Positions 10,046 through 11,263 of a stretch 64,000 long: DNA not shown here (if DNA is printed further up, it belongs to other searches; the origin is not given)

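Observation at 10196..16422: Three dynamin-like GTPases clustered with a soluble M48 metalloprotease: candidate membrane-remodelling or defence module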

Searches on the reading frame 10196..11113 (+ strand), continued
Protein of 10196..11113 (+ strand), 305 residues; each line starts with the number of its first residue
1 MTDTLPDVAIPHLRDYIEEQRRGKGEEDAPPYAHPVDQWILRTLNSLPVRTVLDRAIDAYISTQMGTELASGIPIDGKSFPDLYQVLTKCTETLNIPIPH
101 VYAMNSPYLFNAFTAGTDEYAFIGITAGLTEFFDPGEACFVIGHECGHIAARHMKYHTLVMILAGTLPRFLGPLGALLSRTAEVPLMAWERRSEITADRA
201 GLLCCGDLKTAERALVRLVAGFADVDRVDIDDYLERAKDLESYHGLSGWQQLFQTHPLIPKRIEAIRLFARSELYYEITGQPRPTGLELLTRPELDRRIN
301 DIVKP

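Call 26: search_solved_structures(query=L016:12725-14863:+, max_evalue=1e-10, show_alignments=1)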
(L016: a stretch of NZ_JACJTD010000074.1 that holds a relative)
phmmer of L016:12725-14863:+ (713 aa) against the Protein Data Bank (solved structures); distinct sequences matched with E-value up to 1e-10: 1.
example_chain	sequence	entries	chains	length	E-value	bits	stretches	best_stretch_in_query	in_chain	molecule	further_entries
2j68_A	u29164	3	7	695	2.6e-44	155.2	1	17-678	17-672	BACTERIAL DYNAMIN-LIKE PROTEIN | DYNAMIN FAMILY PROTEIN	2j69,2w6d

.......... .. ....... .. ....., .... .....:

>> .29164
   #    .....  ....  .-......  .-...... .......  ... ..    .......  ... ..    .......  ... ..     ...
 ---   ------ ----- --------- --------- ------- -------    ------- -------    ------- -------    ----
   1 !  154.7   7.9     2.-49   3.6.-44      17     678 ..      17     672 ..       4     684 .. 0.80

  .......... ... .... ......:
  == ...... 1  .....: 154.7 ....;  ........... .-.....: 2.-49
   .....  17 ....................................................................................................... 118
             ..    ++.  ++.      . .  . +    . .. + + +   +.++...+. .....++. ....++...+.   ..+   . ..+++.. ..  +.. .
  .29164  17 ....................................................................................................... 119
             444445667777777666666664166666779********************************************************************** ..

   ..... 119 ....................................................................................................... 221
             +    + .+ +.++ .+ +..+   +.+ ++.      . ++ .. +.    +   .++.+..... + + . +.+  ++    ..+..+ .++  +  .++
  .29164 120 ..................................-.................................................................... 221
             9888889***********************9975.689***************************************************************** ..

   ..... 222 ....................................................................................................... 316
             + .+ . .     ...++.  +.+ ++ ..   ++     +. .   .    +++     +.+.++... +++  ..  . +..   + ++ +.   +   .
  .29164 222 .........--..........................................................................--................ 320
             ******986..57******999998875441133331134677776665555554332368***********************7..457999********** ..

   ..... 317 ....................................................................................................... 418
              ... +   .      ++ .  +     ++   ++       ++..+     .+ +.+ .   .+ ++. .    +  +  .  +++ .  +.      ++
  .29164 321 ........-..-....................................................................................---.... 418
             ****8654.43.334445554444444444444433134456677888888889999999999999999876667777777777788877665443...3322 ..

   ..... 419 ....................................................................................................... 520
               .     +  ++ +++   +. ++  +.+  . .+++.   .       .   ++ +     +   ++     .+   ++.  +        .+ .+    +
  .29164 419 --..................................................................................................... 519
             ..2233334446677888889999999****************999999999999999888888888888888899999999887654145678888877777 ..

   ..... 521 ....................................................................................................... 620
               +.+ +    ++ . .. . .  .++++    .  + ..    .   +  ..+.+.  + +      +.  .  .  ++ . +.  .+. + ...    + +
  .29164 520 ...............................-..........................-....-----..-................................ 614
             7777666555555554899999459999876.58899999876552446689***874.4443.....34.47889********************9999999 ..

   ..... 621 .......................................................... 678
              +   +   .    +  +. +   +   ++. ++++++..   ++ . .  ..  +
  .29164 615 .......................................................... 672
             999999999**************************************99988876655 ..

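Call 30: find_encoding_contigs(protein=P0095, flank=10000, max_places=2)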
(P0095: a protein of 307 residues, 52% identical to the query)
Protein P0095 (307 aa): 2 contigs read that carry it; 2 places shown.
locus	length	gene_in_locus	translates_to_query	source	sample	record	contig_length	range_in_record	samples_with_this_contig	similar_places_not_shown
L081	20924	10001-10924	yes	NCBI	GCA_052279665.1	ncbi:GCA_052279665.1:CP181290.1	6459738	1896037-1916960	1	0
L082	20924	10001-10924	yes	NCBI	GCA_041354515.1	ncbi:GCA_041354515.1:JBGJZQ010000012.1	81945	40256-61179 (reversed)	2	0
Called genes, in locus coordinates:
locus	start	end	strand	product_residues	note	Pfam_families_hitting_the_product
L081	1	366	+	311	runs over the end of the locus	PF01370:Epimerase, PF04321:RmlD_sub_bind (faint), PF13460:NAD_binding_10, PF16363:GDP_Man_Dehyd (faint)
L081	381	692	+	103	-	-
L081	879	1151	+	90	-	-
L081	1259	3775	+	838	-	PF00690:Cation_ATPase_N, PF00122:E1-E2_ATPase, PF00702:Hydrolase, PF13246:Cation_ATPase, PF00689:Cation_ATPase_C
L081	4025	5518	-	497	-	-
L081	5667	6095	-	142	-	-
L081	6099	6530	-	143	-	-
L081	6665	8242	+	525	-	PF00224:PK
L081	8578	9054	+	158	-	-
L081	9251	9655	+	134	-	-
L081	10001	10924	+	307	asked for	PF01435:Peptidase_M48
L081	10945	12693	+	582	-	-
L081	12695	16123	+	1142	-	PF00350:Dynamin_N, PF01926:MMR_HSR1 (weak), PF04548:AIG1 (faint), PF00350:Dynamin_N, PF01926:MMR_HSR1 (weak), PF21808:Dynamin-like_hel_bact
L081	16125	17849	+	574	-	PF00009:GTP_EFTU (faint), PF00350:Dynamin_N, PF01926:MMR_HSR1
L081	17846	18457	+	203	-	-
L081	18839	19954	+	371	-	PF00881:Nitroreductase (faint)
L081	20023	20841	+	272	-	PF02517:Rce1-like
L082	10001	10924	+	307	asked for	PF01435:Peptidase_M48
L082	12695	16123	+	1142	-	PF00350:Dynamin_N, PF01926:MMR_HSR1 (weak), PF04548:AIG1 (faint), PF00350:Dynamin_N, PF01926:MMR_HSR1 (weak), PF21808:Dynamin-like_hel_bact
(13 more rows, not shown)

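Call 31: find_encoding_contigs(protein=P0059, flank=10000, max_places=2)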
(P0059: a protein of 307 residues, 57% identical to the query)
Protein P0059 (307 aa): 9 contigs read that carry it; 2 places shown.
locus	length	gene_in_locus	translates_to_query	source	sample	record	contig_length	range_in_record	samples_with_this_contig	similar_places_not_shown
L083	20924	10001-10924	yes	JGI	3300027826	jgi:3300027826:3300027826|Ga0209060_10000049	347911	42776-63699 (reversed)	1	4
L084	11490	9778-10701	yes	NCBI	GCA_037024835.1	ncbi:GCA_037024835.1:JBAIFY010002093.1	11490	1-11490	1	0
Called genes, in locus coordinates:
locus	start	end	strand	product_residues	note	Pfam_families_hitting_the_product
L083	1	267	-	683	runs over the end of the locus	PF00672:HAMP, PF00512:HisKA, PF02518:HATPase_c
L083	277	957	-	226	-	PF00072:Response_reg, PF00486:Trans_reg_C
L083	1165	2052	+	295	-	PF00296:Bac_luciferase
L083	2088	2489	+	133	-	-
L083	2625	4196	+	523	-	PF01425:Amidase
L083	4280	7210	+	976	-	PF02687:FtsX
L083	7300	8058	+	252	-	PF11611:DUF4352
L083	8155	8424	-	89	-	-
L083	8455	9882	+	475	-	PF03109:ABC1 (faint), PF00069:Pkinase, PF07714:PK_Tyr_Ser-Thr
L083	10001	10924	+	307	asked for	PF01435:Peptidase_M48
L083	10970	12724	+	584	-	-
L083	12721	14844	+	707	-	PF00350:Dynamin_N, PF01926:MMR_HSR1 (faint), PF21808:Dynamin-like_hel_bact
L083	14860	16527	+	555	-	PF00350:Dynamin_N, PF01926:MMR_HSR1 (weak), PF20531:DUF6746 (faint)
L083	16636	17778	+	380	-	PF00069:Pkinase, PF07714:PK_Tyr_Ser-Thr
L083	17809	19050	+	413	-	PF13641:Glyco_tranf_2_3, PF00535:Glycos_transf_2, PF10111:Glyco_tranf_2_2 (faint)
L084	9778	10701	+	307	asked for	PF01435:Peptidase_M48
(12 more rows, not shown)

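Call 35: search_protein_families(library=ncbifam, proteins=[window:10196-11113:+], max_evalue=0.01)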
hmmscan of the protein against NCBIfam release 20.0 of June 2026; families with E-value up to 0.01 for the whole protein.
window:10196-11113:+ (305 aa): 8 families
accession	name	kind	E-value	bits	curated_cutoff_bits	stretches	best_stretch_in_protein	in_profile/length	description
NF002826.0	PRK03001.1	equivalog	2.2e-16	59.9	369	2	64-167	51-154/285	zinc metalloprotease HtpX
NF002363.0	PRK01345.1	equivalog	8.1e-15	54.7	422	2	73-167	59-153/318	zinc metalloprotease HtpX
NF003425.0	PRK04897.1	equivalog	2.2e-14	53.4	355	1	62-166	61-165/298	zinc metalloprotease HtpX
NF002669.0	PRK02391.1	equivalog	5.5e-13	48.7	341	1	62-162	58-158/298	zinc metalloprotease HtpX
NF002775.0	PRK02870.1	equivalog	8.2e-12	45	285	1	83-165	117-200/338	zinc metalloprotease HtpX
NF002839.0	PRK03072.1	equivalog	7.9e-11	41.6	412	1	58-165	49-156/291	zinc metalloprotease HtpX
NF003965.0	PRK05457.1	equivalog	2.4e-10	40.3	245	1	83-161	79-157/285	protease HtpX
NF002322.0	PRK01265.1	equivalog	8.2e-05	22.2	275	1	80-156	82-158/325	zinc metalloprotease HtpX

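Call 50: predict_structure(alignment_id=A1)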
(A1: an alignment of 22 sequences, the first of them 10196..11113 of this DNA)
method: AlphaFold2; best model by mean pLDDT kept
length: 305 residues; sequences in the alignment: 22
mean_pLDDT: 81.1   pTM: 0.85
mean pLDDT of the five models: 81.1, 79.8, 77.0, 76.8, 72.7
residues with pLDDT >= 90: 110; 70-90: 126; 50-70: 58; < 50: 11
segments of 3 or more residues with pLDDT < 50: 1-8
pLDDT, mean of each block of 10 residues (from residue 1): 41 66 60 76 64 73 76 88 94 91 83 84 88 91 94 83 61 65 75 93 96 91 83 91 70 80 96 95 92 93 78
secondary structure, 60 per line:
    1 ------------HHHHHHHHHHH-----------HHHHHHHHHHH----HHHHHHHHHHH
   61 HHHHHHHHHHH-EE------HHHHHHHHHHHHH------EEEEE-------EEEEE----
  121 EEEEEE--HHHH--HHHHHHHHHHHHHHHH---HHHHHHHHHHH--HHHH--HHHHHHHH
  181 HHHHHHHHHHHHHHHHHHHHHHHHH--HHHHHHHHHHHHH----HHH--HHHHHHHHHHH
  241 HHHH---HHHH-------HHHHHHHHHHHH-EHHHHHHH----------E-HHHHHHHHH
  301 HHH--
elements in order: H13-23 H35-45 H50-71 H81-93 E100-104 E112-116 E121-126 H129-132 H135-150 H154-164 H167-170 H173-205 H208-220 H230-244 H248-251 H259-270 H273-279 H292-303

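Call 54: fold_search(model_id=the predicted structure, library=pdb)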
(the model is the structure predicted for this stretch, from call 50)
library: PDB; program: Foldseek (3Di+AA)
matches with E <= 10: 106; with E <= 0.001: 0
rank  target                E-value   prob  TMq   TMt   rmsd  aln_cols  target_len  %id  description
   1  3c37_A                1.2e-02  1.00  0.33  0.43  12.8       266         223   16  X-ray structure of the putative Zn-dependent peptidase Q74D82 at the resolution 1.7 A. Northeast Structural Genomics C (released 2008-02-12)
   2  2ypt_E                4.1e-02  1.00  0.41  0.31  12.2       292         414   17  Crystal structure of the human nuclear membrane zinc metalloprotease ZMPSTE24 mutant (E336A) in complex with a synthet (released 2012-12-05)
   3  3cqb_B                8.1e-02  1.00  0.22  0.60   2.8        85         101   22  Crystal structure of heat shock protein HtpX domain from Vibrio parahaemolyticus RIMD 2210633 (released 2008-05-27)
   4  3cqb_A                1.2e-01  1.00  0.24  0.64   2.4        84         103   25  Crystal structure of heat shock protein HtpX domain from Vibrio parahaemolyticus RIMD 2210633 (released 2008-05-27)
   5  8exq_A                2.4e-01  0.92  0.35  0.22  18.3       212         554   11  Cryo-EM structure of S. aureus BlaR1 with C1 symmetry (released 2023-01-11)
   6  4il3_A                4.0e-01  0.75  0.38  0.29  10.5       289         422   16  Crystal Structure of S. mikatae Ste24p (released 2013-02-20)
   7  3o0y_A                4.0e-01  0.28  0.28  0.18  20.0       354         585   14  The crystal structure of the putative lipoprotein from Colwellia psychrerythraea (released 2010-09-22)
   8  6ait_F                4.4e-01  0.66  0.33  0.26  16.6       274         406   18  Crystal structure of E. coli BepA (released 2018-12-26)
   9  4jiu                  6.7e-01  0.60  0.19  0.47  11.6       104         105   13  Crystal structure of the metallopeptidase zymogen of Pyrococcus abyssi abylysin (released 2013-06-12)
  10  4qhj_A                7.0e-01  0.54  0.18  0.44  10.7       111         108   12  Crystal structure of Methanocaldococcus jannaschii selecase mutant I100F+H107F (released 2014-07-16)
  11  4qhi_C                8.0e-01  0.66  0.19  0.50  11.0       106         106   14  Crystal structure of Methanocaldococcus jannaschii selecase mutant R36W (released 2014-07-16)
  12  7z5g_D                8.8e-01  0.14  0.25  0.23  20.9       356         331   13  human apo MATCAP (released 2022-05-11)
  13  4qhi_A                1.1e+00  0.60  0.19  0.49  11.3       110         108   14  Crystal structure of Methanocaldococcus jannaschii selecase mutant R36W (released 2014-07-16)
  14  8exs_A                1.3e+00  0.60  0.34  0.21  15.5       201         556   11  Cryo-EM structure of S. aureus BlaR1 F284A mutant (released 2023-01-11)
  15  7z6s_C                1.4e+00  0.13  0.20  0.19  17.2       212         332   16  MATCAP bound to a human 14 protofilament microtubule (released 2022-05-11)
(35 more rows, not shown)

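Call 56: search_protein_representatives(alignment_id=A1)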
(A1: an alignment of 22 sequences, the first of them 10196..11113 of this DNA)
Query: 22 sequences, 307 profile positions. Proteins with E-value up to 0.001 (for the whole library): 6240; up to 1e-10: 2657; up to 1e-30: 228. The best 150 are listed.
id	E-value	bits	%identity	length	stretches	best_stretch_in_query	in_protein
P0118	4.4e-132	456.4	-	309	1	5-307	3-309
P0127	8.3e-104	363.6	-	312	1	1-307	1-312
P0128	7.1e-101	354.0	-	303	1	1-306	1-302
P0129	1.1e-97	343.5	-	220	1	1-219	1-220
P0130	3.0e-96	338.8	-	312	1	2-307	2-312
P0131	6.1e-96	337.7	-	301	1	1-305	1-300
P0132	1.8e-88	313.2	-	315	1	11-306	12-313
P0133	2.3e-86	306.3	-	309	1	1-305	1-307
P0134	6.6e-86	304.8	-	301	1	1-305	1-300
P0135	8.5e-85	301.2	-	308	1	1-305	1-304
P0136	3.0e-84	299.3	-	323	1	10-304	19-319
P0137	2.8e-80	286.3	-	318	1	10-304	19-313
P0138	3.1e-80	286.2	-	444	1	8-306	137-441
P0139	1.5e-79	283.9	-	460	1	9-306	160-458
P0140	3.1e-79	282.9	-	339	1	26-305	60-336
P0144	1.0e-77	277.9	-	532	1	32-305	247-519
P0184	5.0e-53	196.8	-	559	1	10-304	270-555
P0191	1.2e-48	182.4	-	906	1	11-306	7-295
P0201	2.0e-46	175.1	-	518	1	55-304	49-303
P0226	3.6e-41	157.9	-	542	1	69-304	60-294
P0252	2.3e-37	145.4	-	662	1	50-284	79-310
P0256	5.4e-37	144.2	-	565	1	34-280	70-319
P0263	4.0e-36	141.3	-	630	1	67-282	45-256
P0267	8.6e-36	140.2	-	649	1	30-282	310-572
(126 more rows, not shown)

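Call 57: search_protein_families(library=pfam, proteins=[P0191, P0252, P0263, P0267, P0184, P0144, P0139, P0226, P0256, P0201], max_evalue=0.001)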
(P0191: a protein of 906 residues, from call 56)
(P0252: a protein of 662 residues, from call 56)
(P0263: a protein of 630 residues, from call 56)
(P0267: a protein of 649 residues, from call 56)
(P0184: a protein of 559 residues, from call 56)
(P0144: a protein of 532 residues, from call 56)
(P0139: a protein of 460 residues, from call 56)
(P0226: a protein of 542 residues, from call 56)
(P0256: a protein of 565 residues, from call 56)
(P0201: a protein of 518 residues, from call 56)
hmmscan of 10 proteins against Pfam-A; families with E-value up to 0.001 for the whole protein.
P0191 (906 aa): 8 families
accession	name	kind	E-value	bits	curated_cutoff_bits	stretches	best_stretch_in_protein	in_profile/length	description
PF00350.29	Dynamin_N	-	1.8e-28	100.1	27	1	351-512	1-167/168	Dynamin family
PF01435.24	Peptidase_M48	-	3.8e-24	86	20.3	1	79-263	2-184/186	Peptidase family M48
PF01926.29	MMR_HSR1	-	1.4e-09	38.5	21.9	1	351-512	2-113/113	50S ribosome-binding GTPase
PF00009.33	GTP_EFTU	-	1.4e-07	31.7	26.5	1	350-569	5-185/188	Elongation factor Tu GTP binding domain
PF21808.2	Dynamin-like_hel_bact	-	2.1e-06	27.6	28.3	0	551-643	10-98/373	Bacterial dynamin-like protein, helical domain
PF02421.24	FeoB_N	-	0.00022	21.2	27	0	444-534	46-136/156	Ferrous iron transport protein B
PF04548.22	AIG1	-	0.00024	20.9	27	0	444-535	48-149/212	AIG1 family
PF03193.22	RsgA_GTPase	-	0.00077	19.8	30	0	312-372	71-130/174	RsgA GTPase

P0252 (662 aa): 3 families
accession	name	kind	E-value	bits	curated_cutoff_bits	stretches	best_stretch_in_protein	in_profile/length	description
PF01435.24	Peptidase_M48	-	6.3e-26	91.8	20.3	1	113-296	5-184/186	Peptidase family M48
PF12773.13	DZR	-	9.1e-05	23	27.3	0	8-37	15-45/45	Double zinc ribbon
PF18912.6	DZR_2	-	0.00012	22.2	27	0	319-378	9-55/56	Double zinc ribbon domain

P0263 (630 aa): 1 family
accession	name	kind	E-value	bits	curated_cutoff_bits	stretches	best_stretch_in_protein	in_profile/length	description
PF01435.24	Peptidase_M48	-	1e-25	91.1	20.3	1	63-244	7-184/186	Peptidase family M48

P0267 (649 aa): 8 families
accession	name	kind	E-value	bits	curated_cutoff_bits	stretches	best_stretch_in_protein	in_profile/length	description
PF00069.31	Pkinase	-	9.8e-43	146.9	31.7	1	17-267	1-256/263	Protein kinase domain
PF07714.23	PK_Tyr_Ser-Thr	-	8.8e-27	94.5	23.1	1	19-214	3-206/258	Protein tyrosine and serine/threonine kinase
PF01435.24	Peptidase_M48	-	5.2e-22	79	20.3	1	363-561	3-185/186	Peptidase family M48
PF12773.13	DZR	-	1.2e-07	32.2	27.3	1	591-645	1-45/45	Double zinc ribbon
PF13240.11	Zn_Ribbon_1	-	1.6e-06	28.1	25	0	627-647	2-22/23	zinc-ribbon domain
PF01636.29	APH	-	7.5e-05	23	23.2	1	96-161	125-199/239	Phosphotransferase enzyme family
PF17032.10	Zn_ribbon_15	-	0.0001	23.5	28.9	0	582-609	46-73/73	zinc-ribbon family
PF03109.22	ABC1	-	0.00013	21.6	22.9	1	86-160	143-215/244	ABC1 atypical kinase-like domain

P0184 (559 aa): 5 families
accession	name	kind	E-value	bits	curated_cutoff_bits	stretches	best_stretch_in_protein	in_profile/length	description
PF00069.31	Pkinase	-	7.9e-28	98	31.7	1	12-218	2-200/263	Protein kinase domain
PF01435.24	Peptidase_M48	-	3.7e-18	66.5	20.3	1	336-522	2-183/186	Peptidase family M48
PF07714.23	PK_Tyr_Ser-Thr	-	1.2e-13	51.4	23.1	1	15-164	5-154/258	Protein tyrosine and serine/threonine kinase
PF03109.22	ABC1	-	0.00013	21.6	22.9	1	84-161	143-216/244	ABC1 atypical kinase-like domain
PF01636.29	APH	-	0.00098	19.4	23.2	0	87-164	140-202/239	Phosphotransferase enzyme family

P0144 (532 aa): 1 family
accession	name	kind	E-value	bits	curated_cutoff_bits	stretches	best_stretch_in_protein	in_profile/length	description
PF01435.24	Peptidase_M48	-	1.2e-21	77.8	20.3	1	298-483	5-183/186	Peptidase family M48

P0139 (460 aa): 1 family
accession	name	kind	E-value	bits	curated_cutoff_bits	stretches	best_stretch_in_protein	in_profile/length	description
PF01435.24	Peptidase_M48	-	1.8e-18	67.5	20.3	1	235-421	4-183/186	Peptidase family M48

P0226 (542 aa): 1 family
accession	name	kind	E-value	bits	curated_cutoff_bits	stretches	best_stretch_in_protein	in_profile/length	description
PF01435.24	Peptidase_M48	-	2.4e-26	93.1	20.3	1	71-260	2-182/186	Peptidase family M48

P0256 (565 aa): 3 families
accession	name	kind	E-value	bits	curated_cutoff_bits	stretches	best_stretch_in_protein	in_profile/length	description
PF01435.24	Peptidase_M48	-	9.3e-20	71.7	20.3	1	118-309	2-184/186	Peptidase family M48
PF00226.36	DnaJ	-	6.9e-05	23.3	27.8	1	411-477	2-63/63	DnaJ domain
PF22191.2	IBR_1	-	0.00023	21.4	27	1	365-394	3-29/47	IBR domain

P0201 (518 aa): 1 family
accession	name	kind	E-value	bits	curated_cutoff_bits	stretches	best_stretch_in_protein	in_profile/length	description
PF01435.24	Peptidase_M48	-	8.8e-27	94.6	20.3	1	74-270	2-183/186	Peptidase family M48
